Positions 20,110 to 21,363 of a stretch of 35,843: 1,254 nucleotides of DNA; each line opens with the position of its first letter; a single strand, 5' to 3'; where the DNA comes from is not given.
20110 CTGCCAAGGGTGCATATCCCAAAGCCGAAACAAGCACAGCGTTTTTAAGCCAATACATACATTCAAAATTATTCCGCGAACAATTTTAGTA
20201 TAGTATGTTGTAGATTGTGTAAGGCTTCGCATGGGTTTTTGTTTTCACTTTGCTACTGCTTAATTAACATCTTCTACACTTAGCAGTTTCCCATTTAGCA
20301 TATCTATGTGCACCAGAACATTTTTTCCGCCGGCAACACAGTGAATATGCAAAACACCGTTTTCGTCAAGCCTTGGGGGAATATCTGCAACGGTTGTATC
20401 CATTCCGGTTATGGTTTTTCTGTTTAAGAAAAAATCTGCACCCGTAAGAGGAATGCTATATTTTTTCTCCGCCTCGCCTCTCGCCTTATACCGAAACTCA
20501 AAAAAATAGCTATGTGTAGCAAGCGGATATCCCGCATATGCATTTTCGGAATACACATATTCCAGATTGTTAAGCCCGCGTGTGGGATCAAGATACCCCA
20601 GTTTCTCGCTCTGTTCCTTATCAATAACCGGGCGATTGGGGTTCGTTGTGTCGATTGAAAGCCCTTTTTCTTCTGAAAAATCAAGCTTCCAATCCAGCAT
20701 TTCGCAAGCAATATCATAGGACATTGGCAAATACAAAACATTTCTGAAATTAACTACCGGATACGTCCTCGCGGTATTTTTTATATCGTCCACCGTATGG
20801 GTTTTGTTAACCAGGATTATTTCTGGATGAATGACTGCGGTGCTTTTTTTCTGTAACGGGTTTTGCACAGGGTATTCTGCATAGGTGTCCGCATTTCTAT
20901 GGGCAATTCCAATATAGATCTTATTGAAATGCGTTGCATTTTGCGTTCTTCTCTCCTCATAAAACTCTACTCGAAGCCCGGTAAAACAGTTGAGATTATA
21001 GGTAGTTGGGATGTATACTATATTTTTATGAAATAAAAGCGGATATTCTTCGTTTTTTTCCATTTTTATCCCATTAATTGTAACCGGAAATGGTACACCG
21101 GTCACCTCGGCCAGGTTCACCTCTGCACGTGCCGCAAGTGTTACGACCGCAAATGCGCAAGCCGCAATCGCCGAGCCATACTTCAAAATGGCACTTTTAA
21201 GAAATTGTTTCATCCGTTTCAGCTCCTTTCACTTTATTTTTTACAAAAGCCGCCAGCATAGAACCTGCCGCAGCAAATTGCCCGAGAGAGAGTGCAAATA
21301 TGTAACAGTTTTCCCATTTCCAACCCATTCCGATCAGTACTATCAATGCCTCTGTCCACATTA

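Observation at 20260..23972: Agr-type quorum-sensing cassette with an intact AgrB, no recognisable AgrD, and a 317-aa secreted protein in the AgrD slot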

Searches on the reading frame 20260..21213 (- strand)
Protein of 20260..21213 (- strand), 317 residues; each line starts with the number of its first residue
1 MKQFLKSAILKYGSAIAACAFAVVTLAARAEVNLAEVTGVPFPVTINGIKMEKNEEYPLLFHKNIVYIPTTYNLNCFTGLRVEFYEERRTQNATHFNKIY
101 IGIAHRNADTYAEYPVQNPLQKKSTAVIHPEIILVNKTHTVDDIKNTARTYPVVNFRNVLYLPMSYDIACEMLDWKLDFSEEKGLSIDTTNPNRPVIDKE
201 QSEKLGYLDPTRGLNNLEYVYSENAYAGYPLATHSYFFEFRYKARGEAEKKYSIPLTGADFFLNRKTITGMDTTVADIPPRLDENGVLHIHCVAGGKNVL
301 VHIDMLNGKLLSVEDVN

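Call 3: search_protein_families(library=pfam, proteins=[window:20260-21213:-], max_evalue=0.1)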
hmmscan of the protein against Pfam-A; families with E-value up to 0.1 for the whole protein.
window:20260-21213:- (317 aa): 0 families

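Call 4: search_protein_families(library=ncbifam, proteins=[window:20260-21213:-], max_evalue=0.1)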
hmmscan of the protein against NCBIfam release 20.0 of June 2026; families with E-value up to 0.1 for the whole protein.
window:20260-21213:- (317 aa): 0 families

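Call 5: find_homologous_proteins(query=window:20260-21213:-, max_evalue=0.001)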
Query window:20260-21213:- (317 aa): 2 proteins with E <= 0.001 among 910 candidates.
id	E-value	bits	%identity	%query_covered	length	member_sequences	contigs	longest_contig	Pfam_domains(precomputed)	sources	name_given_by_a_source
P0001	7.7e-213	723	100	100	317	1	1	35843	-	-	-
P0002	1.5e-56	210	39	98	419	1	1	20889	-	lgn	-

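Call 6: search_solved_structures(query=window:20260-21213:-, max_evalue=10, show_alignments=2)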
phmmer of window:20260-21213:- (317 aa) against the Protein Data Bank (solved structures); distinct sequences matched with E-value up to 10: 2.
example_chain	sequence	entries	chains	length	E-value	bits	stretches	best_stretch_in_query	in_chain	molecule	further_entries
9h3g_AW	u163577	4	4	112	0.6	12.2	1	45-104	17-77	Large ribosomal subunit protein eL33y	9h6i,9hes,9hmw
9scu_Cf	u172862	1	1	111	1.1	11.4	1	45-104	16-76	Large ribosomal subunit protein eL33z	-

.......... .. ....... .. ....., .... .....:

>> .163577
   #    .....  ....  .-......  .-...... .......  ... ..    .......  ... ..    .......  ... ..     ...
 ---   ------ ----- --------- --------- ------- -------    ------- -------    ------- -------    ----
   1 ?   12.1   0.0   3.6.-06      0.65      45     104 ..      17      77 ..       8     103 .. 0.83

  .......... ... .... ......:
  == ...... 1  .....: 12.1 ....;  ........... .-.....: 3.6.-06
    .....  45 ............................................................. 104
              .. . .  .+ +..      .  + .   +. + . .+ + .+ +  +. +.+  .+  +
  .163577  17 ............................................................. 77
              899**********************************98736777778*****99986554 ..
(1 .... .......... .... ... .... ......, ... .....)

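Call 7: find_encoding_contigs(protein=P0002, flank=10000, max_places=6)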
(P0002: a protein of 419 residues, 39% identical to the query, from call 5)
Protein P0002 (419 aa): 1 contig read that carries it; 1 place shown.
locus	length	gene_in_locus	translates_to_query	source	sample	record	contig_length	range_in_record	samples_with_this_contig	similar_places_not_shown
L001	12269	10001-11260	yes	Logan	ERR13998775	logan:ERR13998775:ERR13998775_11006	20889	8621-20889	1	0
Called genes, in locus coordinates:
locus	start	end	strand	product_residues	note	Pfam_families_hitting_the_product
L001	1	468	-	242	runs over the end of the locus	PF03591:AzlC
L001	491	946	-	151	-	PF13673:Acetyltransf_10, PF00583:Acetyltransf_1, PF13508:Acetyltransf_7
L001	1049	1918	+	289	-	PF00126:HTH_1, PF09048:Cro (faint), PF03466:LysR_substrate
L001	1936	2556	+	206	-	-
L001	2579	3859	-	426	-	PF00403:HMA, PF02683:DsbD_TM (faint), PF13386:DsbD_2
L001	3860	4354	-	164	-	PF10080:FtrD-like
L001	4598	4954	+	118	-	PF03551:PadR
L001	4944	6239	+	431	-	PF01098:FTSW_RODA_SPOVE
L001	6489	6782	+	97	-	PF10087:DUF2325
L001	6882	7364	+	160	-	-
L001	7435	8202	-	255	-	PF13230:GATase_4, PF13522:GATase_6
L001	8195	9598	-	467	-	-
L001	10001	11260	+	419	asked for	-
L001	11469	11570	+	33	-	-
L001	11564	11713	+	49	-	-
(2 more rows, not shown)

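Call 37: predict_structure(alignment_id=A3)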
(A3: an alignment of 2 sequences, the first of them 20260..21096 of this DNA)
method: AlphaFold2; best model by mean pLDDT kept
length: 278 residues; sequences in the alignment: 2
mean_pLDDT: 38.5   pTM: 0.35
mean pLDDT of the five models: 38.5, 37.8, 36.8, 34.0, 32.6
residues with pLDDT >= 90: 0; 70-90: 14; 50-70: 45; < 50: 219
segments of 3 or more residues with pLDDT < 50: 1-198, 221-240
pLDDT, mean of each block of 10 residues (from residue 1): 29 37 38 33 36 32 34 25 22 23 30 32 35 33 35 30 27 27 29 37 53 58 39 37 62 65 71 75
secondary structure, 60 per line:
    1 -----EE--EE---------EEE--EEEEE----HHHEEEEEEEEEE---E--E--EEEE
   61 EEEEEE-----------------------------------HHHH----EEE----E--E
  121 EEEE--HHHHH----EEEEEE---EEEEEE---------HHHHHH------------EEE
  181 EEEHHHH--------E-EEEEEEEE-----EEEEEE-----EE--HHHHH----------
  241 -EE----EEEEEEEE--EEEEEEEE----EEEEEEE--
elements in order: E21-23 E26-30 E38-47 E57-66 H102-105 E110-112 E120-124 H127-131 E136-141 E145-150 H160-165 E178-183 H184-187 E198-205 E211-216 H226-230 E248-255 E258-265 E270-276

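Call 43: search_protein_representatives(alignment_id=A3)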
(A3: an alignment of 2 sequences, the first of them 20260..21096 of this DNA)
Query: 2 sequences, 428 profile positions. Proteins with E-value up to 0.001 (for the whole library): 815; up to 1e-10: 207; up to 1e-30: 24. The best 150 are listed.
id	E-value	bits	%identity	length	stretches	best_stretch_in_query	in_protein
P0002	2.0e-260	880.2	-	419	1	1-427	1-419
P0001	4.8e-166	569.2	-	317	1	126-428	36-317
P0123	6.2e-95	334.9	-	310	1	120-423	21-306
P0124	1.7e-79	284.0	-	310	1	117-425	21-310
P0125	5.5e-47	176.9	-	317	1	122-427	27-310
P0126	4.6e-45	170.6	-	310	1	106-419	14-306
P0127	1.6e-43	165.5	-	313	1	109-427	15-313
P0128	1.7e-43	165.4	-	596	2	131-425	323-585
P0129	4.5e-43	164.0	-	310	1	108-427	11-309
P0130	8.6e-41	156.5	-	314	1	114-424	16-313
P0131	4.6e-37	144.2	-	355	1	1-122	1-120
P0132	1.9e-36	142.2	-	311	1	116-421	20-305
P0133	1.7e-35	139.0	-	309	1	119-426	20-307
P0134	5.3e-35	137.4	-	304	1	125-426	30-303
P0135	1.1e-34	136.4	-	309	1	123-396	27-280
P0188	7.1e-16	74.4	-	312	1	127-426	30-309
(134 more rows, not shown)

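Call 46: find_homologous_proteins(query=A6, max_evalue=1e-10)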
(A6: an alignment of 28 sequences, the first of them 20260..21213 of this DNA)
Query A6 (28 sequences) (317 aa, profile of the alignment): 4 proteins with E <= 1e-10 among 5320 candidates.
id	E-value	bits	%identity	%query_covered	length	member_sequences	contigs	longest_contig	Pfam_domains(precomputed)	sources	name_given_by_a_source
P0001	6.2e-92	326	100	100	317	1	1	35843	-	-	-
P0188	1.1e-82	296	24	96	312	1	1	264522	-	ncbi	-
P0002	2.8e-78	281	39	98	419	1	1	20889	-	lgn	-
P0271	1.8e-77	279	47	92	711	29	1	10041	PF14903.12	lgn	-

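Call 47: find_encoding_contigs(protein=P0271, flank=6000, max_places=3)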
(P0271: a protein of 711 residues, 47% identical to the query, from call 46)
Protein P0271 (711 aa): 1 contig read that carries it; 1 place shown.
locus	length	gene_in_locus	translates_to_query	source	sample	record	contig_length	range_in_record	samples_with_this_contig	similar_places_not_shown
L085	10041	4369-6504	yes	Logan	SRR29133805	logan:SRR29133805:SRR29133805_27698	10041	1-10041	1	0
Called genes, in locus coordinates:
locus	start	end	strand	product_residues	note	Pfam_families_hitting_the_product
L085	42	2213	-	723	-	PF01751:Toprim, PF01131:Topoisom_bac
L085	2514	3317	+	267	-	-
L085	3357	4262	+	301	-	-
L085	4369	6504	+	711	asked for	PF14903:WG_beta_rep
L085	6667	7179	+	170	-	PF04542:Sigma70_r2, PF08281:Sigma70_r4_2, PF04545:Sigma70_r4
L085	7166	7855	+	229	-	PF14285:DUF4367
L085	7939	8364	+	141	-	-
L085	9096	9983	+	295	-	PF07833:Cu_amine_oxidN1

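Call 48: find_encoding_contigs(protein=P0188, flank=6000, max_places=3)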
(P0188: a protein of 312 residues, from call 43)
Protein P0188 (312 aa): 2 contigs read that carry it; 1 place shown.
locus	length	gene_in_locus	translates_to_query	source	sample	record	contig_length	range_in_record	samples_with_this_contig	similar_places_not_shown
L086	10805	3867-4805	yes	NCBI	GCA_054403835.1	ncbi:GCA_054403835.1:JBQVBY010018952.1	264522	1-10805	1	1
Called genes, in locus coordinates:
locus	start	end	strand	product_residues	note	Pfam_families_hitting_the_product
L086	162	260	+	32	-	-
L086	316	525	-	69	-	-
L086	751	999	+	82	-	-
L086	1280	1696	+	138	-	PF00903:Glyoxalase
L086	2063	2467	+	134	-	PF01243:PNPOx_N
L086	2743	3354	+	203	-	PF18765:Polbeta (weak)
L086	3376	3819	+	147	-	PF12746:GNAT_acetyltran (weak), PF00583:Acetyltransf_1, PF13673:Acetyltransf_10, PF13508:Acetyltransf_7, PF08445:FR47 (weak)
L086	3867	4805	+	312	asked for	-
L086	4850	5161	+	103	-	-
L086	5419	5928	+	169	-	PF13302:Acetyltransf_3, PF00583:Acetyltransf_1 (weak)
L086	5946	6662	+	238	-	-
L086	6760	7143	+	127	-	-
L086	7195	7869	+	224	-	-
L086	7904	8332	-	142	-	PF10662:PduV-EutP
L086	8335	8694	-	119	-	PF00936:BMC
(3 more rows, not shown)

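Call 49: find_encoding_contigs(protein=P0124, flank=6000, max_places=3)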
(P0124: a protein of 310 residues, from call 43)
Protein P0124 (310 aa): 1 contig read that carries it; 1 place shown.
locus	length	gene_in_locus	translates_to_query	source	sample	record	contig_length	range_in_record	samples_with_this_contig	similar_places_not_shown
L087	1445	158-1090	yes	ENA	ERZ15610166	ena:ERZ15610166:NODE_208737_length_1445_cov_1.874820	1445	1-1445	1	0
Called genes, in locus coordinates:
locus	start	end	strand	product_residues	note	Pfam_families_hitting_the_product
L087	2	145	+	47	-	?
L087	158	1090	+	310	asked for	-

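Call 60: predict_structure(alignment_id=A6)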
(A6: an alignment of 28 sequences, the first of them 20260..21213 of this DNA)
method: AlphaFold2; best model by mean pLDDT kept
length: 317 residues; sequences in the alignment: 28
mean_pLDDT: 90.5   pTM: 0.82
mean pLDDT of the five models: 90.5, 89.5, 89.1, 89.1, 88.4
residues with pLDDT >= 90: 234; 70-90: 55; 50-70: 27; < 50: 1
segments of 3 or more residues with pLDDT < 50: none
pLDDT, mean of each block of 10 residues (from residue 1): 71 84 64 89 98 94 98 98 82 74 97 95 94 91 89 97 97 97 97 93 79 76 96 89 95 92 95 94 98 96 98 94
secondary structure, 60 per line:
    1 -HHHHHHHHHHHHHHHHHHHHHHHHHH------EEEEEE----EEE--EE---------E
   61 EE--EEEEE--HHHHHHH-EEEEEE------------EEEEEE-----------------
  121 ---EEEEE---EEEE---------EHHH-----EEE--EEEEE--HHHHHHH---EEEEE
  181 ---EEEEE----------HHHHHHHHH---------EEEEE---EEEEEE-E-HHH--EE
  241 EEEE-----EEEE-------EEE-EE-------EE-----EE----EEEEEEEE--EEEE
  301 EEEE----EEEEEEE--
elements in order: H2-27 E34-39 E44-46 E60-62 E65-69 H72-78 E80-85 E98-103 E124-128 E132-135 E154-156 E159-163 H166-172 E176-180 E184-188 H199-207 E217-221 E225-230 E239-244 E250-253 E261-263 E287-294 E297-304 E309-315

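Call 63: fold_search(model_id=the predicted structure, library=pdb)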
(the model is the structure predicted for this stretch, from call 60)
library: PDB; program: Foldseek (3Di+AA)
matches with E <= 10: 860; with E <= 0.001: 0
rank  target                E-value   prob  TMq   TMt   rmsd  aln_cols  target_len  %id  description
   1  5o3v_A                3.8e-02  0.25  0.22  0.11  19.6       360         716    9  Structural characterization of the fast and promiscuous macrocyclase from plant - PCY1-S562A bound to Presegetalin B1 (released 2018-02-07)
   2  3eq7                  4.0e-02  0.28  0.22  0.11  19.6       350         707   11  Prolyl oligopeptidase complexed with R-Pro-(decarboxy-Pro)-Type inhibitors (released 2009-08-25)
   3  1vz3                  5.9e-02  0.25  0.22  0.11  19.6       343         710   11  PROLYL OLIGOPEPTIDASE FROM PORCINE BRAIN, T597C MUTANT (released 2004-07-01)
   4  1o6f                  6.3e-02  0.21  0.22  0.11  20.1       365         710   10  PROLYL OLIGOPEPTIDASE FROM PORCINE BRAIN, D641A MUTANT WITH BOUND PEPTIDE LIGAND SUC-GLY-PRO (released 2002-11-18)
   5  1sq9                  7.0e-02  0.15  0.18  0.16  16.8       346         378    7  Structure of Ski8p, a WD repeat protein involved in mRNA degradation and meiotic recombination (released 2004-05-25)
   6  9w1k_A                8.3e-02  0.90  0.20  0.17   7.1       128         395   12  Crystal structure of Aedes aegypti Dopachrome Conversion Enzyme. (released 2025-09-03)
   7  1e8m                  8.3e-02  0.21  0.22  0.11  19.7       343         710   11  PROLYL OLIGOPEPTIDASE FROM PORCINE BRAIN, MUTANT, COMPLEXED WITH INHIBITOR (released 2001-01-16)
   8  1o6g                  8.3e-02  0.21  0.22  0.11  19.9       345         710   11  PROLYL OLIGOPEPTIDASE FROM PORCINE BRAIN, D641N MUTANT WITH BOUND PEPTIDE LIGAND SUC-GLY-PRO (released 2002-11-18)
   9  8afx                  8.3e-02  0.15  0.19  0.19  17.6       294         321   11  Single particle structure of Atg18-WT (released 2024-01-31)
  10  4fqb_B                8.7e-02  0.97  0.22  0.41   5.7       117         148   14  crystal structure of toxic effector Tse1 in complex with immune protein Tsi1 (released 2013-06-26)
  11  9s6b_D                8.7e-02  0.33  0.22  0.14  14.8       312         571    8  Aeropyrum pernix acylaminoacyl peptidase co-crystallized with meropenem. (released 2025-10-22)
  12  1vz2                  8.7e-02  0.20  0.23  0.12  18.8       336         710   10  PROLYL OLIGOPEPTIDASE FROM PORCINE BRAIN, Y73C/V427C/C255T MUTANT (released 2004-07-01)
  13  9w1k_B                9.2e-02  0.87  0.20  0.17   7.3       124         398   12  Crystal structure of Aedes aegypti Dopachrome Conversion Enzyme. (released 2025-09-03)
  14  3eq9                  9.2e-02  0.18  0.22  0.11  19.9       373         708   10  Prolyl oligopeptidase complexed with R-Pro-(decarboxy-Pro)-Type inhibitors (released 2009-08-25)
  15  1l0q_A                9.8e-02  0.35  0.11  0.09  15.2       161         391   10  Tandem YVTN beta-propeller and PKD domains from an archaeal surface layer protein (released 2002-11-06)
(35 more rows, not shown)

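Call 64: search_protein_families(library=pfam, alignment_id=A6, max_evalue=0.1)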
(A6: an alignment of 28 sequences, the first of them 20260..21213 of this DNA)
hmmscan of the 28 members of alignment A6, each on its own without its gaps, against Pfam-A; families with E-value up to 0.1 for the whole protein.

A. member 1, window:20260-21213:- (317 aa): 0 families

B. families by the number of members that match (of 28 scanned): 7 families
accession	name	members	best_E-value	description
PF05491.19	RuvB_C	1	0.014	RuvB C-terminal winged helix domain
PF14524.12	Wzt_C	1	0.021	Wzt C-terminal domain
PF21120.3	MCM_WH_arc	1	0.022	Archaeal MCM, winged-helix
PF16520.11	Matrix_Borna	1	0.043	ssRNA-binding matrix protein of Bornaviridae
PF25117.1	Agd3_C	1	0.054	Agd3 C-terminal domain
PF14869.12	DUF4488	1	0.071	Domain of unknown function (DUF4488)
PF22352.2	K319L-like_PKD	1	0.097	K319L-like, PKD domain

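Call 65: find_related_loci(query=window:20260-21213:-, collection=metagenome_contigs, flank=4000)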
Query window:20260-21213:- (317 aa) in metagenome_contigs; peptide patterns used: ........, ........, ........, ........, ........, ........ (x = any residue, [..] = any of these).
107 stretches matched a pattern, but none encodes a relative of the query by tblastn (E <= 1e-3).

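Call 81: search_dna_similar(query=window:20260-21129:-, collection=plasmids, mode=protein, max_rows=8)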
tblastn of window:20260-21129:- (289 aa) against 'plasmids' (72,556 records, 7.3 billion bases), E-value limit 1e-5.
Records with a match: 1; places in all: 1; records where one place covers at least 80% of the query: 0.
Best place of each record, by identity: <60% 1.
By first word of the organism name: Tepidibacter 1.
By predicted mobility (MOB-suite, as given by PLSDB): non-mobilizable 1.
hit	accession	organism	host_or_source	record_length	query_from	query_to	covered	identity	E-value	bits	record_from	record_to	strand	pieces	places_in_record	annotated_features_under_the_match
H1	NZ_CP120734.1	Tepidibacter hydrothermalis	-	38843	2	163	56%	31.3%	1e-9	67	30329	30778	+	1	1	hypothetical protein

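Call 82: search_dna_similar(query=window:20260-21129:-, collection=phages, mode=protein, max_rows=8)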
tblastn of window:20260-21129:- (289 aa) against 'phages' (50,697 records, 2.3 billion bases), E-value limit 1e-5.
No match.

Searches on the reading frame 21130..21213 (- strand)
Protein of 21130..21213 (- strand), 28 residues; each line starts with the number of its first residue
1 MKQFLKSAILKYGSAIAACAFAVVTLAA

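Call 67: find_related_loci(query=A7, collection=metagenome_contigs, flank=2500)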
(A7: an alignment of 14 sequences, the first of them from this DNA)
Query A7 (28 aa) in metagenome_contigs; peptide patterns used: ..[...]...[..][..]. (x = any residue, [..] = any of these).
139 stretches matched a pattern; 10 encode a relative of the query (tblastn E <= 1e-3); 10 distinct loci.
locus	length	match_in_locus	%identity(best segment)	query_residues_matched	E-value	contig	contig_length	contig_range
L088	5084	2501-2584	61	1-28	3e-7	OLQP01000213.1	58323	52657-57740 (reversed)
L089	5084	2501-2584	61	1-28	4e-7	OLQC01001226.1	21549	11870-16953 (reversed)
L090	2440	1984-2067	50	1-28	4e-6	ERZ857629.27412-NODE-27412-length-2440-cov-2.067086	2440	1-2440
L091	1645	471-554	54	1-28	8e-6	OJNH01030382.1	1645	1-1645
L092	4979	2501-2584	57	1-28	7e-6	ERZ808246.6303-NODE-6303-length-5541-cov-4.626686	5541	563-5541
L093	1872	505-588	50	1-28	9e-6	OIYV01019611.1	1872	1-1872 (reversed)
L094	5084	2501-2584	50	1-28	9e-6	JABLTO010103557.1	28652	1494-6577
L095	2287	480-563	50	1-28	9e-6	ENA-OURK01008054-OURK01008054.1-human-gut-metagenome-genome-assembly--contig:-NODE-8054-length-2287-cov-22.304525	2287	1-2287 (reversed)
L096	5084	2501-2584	54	1-28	1e-5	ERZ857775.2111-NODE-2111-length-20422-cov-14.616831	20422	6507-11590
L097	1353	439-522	50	1-28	2e-5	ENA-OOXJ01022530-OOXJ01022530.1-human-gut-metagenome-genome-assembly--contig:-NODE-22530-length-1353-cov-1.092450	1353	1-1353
